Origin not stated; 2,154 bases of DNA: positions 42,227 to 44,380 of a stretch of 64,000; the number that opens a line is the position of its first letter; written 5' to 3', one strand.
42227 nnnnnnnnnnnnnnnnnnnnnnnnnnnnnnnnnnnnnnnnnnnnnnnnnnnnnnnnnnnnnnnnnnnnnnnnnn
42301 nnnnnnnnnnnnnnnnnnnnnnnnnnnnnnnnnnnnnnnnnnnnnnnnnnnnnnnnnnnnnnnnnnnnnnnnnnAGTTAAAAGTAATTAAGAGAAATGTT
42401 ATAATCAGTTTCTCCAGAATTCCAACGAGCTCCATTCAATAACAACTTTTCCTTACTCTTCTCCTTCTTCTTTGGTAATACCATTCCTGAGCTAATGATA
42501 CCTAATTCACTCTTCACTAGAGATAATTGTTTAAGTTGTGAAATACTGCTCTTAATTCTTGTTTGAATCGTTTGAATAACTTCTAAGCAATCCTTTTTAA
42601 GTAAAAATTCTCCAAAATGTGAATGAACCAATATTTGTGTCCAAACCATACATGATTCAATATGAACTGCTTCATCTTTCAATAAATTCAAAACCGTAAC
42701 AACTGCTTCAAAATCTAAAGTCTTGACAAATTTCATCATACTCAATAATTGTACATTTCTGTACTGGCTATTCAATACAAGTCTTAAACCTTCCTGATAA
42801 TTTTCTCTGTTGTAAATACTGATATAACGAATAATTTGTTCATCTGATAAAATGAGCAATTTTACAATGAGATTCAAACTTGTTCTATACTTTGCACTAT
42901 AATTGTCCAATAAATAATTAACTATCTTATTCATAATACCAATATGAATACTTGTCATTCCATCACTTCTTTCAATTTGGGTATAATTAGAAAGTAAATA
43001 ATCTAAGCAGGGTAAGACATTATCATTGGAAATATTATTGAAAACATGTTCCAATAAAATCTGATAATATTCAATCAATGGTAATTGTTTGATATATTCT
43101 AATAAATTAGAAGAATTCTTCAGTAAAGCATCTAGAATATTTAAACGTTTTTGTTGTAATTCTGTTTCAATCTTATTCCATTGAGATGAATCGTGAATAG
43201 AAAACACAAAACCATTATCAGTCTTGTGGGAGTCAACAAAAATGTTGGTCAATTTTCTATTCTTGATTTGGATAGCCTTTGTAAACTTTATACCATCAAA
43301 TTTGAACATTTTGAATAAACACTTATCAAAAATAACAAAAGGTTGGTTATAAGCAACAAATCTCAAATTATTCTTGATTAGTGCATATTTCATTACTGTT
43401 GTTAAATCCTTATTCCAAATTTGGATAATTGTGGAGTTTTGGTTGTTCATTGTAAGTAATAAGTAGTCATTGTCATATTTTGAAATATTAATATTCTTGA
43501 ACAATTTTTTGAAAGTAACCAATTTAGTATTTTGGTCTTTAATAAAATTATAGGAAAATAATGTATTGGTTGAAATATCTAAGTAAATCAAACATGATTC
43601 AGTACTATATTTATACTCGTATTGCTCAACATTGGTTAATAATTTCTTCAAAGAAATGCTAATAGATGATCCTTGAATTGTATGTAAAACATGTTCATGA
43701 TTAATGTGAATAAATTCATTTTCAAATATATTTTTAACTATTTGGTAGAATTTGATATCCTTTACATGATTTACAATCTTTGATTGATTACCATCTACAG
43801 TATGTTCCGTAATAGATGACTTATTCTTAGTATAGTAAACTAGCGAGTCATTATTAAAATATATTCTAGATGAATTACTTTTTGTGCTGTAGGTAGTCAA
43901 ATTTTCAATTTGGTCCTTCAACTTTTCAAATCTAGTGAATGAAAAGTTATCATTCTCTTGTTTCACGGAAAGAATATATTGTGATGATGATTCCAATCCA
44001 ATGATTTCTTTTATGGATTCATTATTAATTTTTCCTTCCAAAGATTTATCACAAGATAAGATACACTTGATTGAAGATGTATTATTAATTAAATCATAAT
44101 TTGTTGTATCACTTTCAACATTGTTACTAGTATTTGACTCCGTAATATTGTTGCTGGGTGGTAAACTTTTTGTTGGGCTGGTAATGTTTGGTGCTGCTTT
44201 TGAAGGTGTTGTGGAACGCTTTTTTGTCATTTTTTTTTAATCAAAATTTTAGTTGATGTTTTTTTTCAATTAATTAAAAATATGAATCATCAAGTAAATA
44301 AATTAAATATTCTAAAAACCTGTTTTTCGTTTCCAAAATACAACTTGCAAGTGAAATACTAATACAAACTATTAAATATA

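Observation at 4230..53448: Recurrent GC-rich E2F-like element (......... / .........) in the tiny promoters, with textbook placement at DNA polymerase alpha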

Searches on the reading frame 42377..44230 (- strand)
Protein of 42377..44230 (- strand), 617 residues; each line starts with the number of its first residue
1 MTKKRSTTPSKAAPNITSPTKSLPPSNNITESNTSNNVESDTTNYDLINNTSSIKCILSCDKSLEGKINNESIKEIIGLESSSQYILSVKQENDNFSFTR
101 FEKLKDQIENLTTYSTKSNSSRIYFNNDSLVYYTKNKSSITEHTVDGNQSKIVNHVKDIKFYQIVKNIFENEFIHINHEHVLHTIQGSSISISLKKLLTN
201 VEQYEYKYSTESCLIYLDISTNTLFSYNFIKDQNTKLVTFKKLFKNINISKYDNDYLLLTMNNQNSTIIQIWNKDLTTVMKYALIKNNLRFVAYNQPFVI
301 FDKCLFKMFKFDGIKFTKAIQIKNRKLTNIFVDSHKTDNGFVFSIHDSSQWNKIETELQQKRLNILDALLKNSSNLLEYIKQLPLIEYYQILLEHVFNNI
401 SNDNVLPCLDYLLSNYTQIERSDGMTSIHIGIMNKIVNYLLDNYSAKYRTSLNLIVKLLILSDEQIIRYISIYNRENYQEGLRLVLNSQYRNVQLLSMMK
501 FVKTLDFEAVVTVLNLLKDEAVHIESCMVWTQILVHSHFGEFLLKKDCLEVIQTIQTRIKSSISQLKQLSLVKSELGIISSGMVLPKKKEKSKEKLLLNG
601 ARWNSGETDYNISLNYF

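Call 13: search_protein_families(library=pfam, proteins=[window:42377-44230:-], max_evalue=0.001)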
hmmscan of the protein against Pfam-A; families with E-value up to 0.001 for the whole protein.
window:42377-44230:- (617 aa): 1 family
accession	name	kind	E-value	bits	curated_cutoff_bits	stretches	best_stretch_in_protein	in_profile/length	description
PF04003.17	Utp12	-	5.5e-06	26.9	31.5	1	485-573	5-98/107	Dip2/Utp12 Family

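Call 26: search_solved_structures(query=window:42377-44230:-, max_evalue=0.01)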
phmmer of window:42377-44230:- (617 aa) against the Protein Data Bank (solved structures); distinct sequences matched with E-value up to 0.01: 0.

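Call 60: search_protein_families(library=pfam, proteins=[window:42377-44230:-], max_evalue=0.1)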
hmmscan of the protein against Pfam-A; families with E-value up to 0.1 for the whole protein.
window:42377-44230:- (617 aa): 3 families
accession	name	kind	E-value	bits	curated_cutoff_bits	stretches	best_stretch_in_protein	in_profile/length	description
PF04003.17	Utp12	-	5.5e-06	26.9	31.5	1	485-573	5-98/107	Dip2/Utp12 Family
PF09631.16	Sen15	-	0.013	16.3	22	0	227-269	47-87/101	Sen15 protein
PF13637.12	Ank_4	-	0.042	14.7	22.7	0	403-434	7-40/50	Ankyrin repeats (many copies)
